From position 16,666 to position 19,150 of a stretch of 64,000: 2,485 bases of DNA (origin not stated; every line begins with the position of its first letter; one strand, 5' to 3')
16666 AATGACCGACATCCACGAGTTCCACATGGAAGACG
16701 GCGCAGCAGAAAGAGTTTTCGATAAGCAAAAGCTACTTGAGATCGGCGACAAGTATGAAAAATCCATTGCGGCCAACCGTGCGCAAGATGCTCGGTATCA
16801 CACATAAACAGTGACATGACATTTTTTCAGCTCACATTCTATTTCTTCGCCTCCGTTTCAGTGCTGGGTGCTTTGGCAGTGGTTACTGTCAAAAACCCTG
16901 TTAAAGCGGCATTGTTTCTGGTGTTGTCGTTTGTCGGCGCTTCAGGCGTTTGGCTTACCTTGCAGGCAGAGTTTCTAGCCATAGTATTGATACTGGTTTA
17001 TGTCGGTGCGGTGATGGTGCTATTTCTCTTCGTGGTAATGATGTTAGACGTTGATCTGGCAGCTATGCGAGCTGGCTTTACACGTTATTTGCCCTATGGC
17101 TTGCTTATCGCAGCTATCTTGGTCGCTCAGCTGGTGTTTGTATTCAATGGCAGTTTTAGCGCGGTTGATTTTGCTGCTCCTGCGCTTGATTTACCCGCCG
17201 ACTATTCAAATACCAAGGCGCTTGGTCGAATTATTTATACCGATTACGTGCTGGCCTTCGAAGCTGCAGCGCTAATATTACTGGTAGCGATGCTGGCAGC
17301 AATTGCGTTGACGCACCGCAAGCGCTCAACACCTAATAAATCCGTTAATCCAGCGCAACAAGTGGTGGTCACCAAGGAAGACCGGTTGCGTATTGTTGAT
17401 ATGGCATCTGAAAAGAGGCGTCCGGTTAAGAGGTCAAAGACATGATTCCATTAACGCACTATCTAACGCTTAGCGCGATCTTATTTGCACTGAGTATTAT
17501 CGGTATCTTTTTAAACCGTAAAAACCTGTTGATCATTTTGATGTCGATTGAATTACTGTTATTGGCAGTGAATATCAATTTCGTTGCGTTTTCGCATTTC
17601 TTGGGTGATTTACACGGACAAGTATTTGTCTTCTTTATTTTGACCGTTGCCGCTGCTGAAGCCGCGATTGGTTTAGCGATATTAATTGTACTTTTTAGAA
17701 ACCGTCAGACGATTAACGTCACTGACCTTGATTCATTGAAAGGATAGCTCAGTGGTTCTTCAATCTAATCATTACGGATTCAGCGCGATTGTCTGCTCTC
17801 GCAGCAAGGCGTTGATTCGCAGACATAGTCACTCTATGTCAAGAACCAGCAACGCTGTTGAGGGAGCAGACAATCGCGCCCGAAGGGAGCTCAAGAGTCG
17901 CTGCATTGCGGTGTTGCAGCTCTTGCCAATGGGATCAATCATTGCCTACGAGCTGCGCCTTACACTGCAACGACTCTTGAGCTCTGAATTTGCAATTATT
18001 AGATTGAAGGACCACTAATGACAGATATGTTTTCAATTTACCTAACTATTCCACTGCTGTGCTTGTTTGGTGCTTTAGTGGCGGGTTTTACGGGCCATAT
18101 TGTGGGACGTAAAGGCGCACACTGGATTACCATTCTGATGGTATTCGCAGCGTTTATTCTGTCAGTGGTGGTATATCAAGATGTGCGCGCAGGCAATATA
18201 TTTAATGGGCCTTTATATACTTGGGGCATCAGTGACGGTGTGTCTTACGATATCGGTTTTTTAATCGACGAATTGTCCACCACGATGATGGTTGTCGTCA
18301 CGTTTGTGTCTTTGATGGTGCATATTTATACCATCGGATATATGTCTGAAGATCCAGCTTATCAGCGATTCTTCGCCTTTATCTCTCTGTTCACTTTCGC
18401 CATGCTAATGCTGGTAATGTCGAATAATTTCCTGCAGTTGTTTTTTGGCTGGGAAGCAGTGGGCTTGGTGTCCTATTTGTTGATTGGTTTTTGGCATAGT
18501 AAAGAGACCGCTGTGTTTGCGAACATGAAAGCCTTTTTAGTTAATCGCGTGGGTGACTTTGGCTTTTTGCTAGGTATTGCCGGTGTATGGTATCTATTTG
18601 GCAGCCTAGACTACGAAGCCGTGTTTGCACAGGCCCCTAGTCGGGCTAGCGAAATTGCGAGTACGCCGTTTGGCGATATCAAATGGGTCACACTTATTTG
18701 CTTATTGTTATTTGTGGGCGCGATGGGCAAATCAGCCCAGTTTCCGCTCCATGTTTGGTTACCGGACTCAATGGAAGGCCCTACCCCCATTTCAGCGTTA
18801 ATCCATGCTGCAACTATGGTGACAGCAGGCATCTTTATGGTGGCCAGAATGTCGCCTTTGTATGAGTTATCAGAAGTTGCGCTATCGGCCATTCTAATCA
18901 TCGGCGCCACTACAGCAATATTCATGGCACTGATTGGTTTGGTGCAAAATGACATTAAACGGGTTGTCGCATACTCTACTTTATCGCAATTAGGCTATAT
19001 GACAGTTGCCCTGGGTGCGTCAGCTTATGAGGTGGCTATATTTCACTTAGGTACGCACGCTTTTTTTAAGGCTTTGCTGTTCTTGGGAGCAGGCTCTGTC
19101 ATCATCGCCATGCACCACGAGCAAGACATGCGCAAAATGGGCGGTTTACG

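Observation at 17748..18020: A 266-nt nested-palindrome element fills the nuoK-nuoL spacer and pairs the nuoL Shine-Dalgarno with sequence just after the nuoK stop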

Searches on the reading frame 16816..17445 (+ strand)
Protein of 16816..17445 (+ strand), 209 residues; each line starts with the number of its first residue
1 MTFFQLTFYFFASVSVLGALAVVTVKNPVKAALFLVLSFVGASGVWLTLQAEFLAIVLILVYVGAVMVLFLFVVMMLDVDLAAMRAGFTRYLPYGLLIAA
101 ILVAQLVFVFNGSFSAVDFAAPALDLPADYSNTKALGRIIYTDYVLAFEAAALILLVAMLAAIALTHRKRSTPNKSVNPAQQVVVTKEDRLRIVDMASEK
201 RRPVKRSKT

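Call 9: search_protein_families(library=pfam, proteins=[window:16816-17445:+])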
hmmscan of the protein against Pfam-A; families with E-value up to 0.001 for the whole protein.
window:16816-17445:+ (209 aa): 1 family
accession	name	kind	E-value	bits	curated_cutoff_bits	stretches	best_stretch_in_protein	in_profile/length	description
PF00499.25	Oxidored_q3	-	1.8e-38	132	33.2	1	18-165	1-146/146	NADH-ubiquinone/plastoquinone oxidoreductase chain 6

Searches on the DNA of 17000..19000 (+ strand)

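Call 6: search_rna_families(source=window, start=17000, end=19000, threshold=evalue, max_evalue=1)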
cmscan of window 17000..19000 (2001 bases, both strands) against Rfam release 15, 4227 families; matches with E-value up to 1: 0.
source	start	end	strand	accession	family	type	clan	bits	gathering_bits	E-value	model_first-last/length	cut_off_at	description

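Call 26: search_dna_similar(query=window:17748-18017:+, collection=plasmids, mode=distant, max_evalue=0.001)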
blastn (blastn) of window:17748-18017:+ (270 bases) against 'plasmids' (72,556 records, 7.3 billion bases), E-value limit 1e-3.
No match.

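Call 68: search_rna_families(sources=[L012, L023, L033], threshold=evalue, max_evalue=0.1)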
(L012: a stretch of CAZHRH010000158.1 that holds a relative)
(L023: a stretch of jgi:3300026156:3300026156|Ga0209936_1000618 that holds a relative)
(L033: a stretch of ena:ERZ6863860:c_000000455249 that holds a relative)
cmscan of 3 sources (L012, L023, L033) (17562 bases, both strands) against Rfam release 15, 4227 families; matches with E-value up to 0.1: 1.
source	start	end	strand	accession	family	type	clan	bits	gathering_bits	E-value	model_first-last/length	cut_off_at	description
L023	1124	1206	+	RF00005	tRNA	Gene; tRNA;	CL00001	50.6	29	1.9e-08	1-71/71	no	tRNA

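Call 93: search_dna_similar(query=window:17751-18016:+, collection=ecoli_genomes, mode=distant, max_evalue=0.01, max_rows=5)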
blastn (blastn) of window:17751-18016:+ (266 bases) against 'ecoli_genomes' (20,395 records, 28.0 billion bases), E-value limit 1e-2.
No match.

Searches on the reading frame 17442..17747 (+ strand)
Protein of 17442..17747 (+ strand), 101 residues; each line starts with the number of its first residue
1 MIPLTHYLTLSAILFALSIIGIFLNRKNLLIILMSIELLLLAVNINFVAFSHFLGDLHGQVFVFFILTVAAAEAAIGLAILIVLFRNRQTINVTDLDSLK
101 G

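Call 9: search_protein_families(library=pfam, proteins=[window:17442-17747:+])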
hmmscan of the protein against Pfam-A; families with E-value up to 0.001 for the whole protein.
window:17442-17747:+ (101 aa): 1 family
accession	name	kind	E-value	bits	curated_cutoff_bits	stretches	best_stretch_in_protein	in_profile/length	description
PF00420.29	Oxidored_q2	-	1.4e-28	98.9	26.1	1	6-100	1-94/95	NADH-ubiquinone/plastoquinone oxidoreductase chain 4L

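Call 10: find_encoding_contigs(protein=window:17442-17747:+, flank=3000, max_places=10)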
Protein window:17442-17747:+ (101 aa): 18 contigs read that carry it; 4 places shown.
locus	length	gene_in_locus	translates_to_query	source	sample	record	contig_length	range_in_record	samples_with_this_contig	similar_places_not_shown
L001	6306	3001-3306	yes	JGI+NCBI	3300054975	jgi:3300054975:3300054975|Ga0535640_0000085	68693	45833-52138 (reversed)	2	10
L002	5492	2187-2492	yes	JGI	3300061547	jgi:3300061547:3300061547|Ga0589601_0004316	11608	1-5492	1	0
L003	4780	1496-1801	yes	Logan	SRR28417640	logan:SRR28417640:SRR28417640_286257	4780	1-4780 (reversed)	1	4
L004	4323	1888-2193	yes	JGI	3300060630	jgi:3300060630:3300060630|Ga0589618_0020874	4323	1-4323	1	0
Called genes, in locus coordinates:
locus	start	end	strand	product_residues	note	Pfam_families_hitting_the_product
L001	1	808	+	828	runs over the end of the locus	PF00111:Fer2 (weak), PF13510:Fer2_4, PF10588:NADH-G_4Fe-4S_3, PF22117:Fer4_Nqo3, PF22151:Fer4_NDSU1, PF00384:Molybdopterin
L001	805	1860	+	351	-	PF00146:NADHdh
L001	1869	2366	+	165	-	PF13484:Fer4_16 (faint), PF13534:Fer4_17 (faint), PF14697:Fer4_21 (faint), PF13237:Fer4_10, PF13183:Fer4_8 (weak), PF12838:Fer4_7, PF13187:Fer4_9, PF00037:Fer4, +3 more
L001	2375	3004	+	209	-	PF00499:Oxidored_q3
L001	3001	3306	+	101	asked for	PF00420:Oxidored_q2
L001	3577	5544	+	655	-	PF00662:Proton_antipo_N, PF00361:Proton_antipo_M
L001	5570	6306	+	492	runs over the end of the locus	PF01059:Oxidored_q5_N (weak), PF00361:Proton_antipo_M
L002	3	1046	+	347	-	?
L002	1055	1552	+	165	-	PF13484:Fer4_16 (faint), PF13534:Fer4_17 (faint), PF14697:Fer4_21 (faint), PF13237:Fer4_10, PF13183:Fer4_8 (weak), PF12838:Fer4_7, PF13187:Fer4_9, PF00037:Fer4, +3 more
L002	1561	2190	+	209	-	PF00499:Oxidored_q3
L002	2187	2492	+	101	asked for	PF00420:Oxidored_q2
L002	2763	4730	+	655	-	PF00662:Proton_antipo_N, PF00361:Proton_antipo_M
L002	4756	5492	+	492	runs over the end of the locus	PF01059:Oxidored_q5_N (weak), PF00361:Proton_antipo_M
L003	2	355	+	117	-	?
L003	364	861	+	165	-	PF13484:Fer4_16 (faint), PF13534:Fer4_17 (faint), PF14697:Fer4_21 (faint), PF13237:Fer4_10, PF13183:Fer4_8 (weak), PF12838:Fer4_7, PF13187:Fer4_9, PF00037:Fer4, +3 more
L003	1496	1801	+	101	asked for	PF00420:Oxidored_q2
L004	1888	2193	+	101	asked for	PF00420:Oxidored_q2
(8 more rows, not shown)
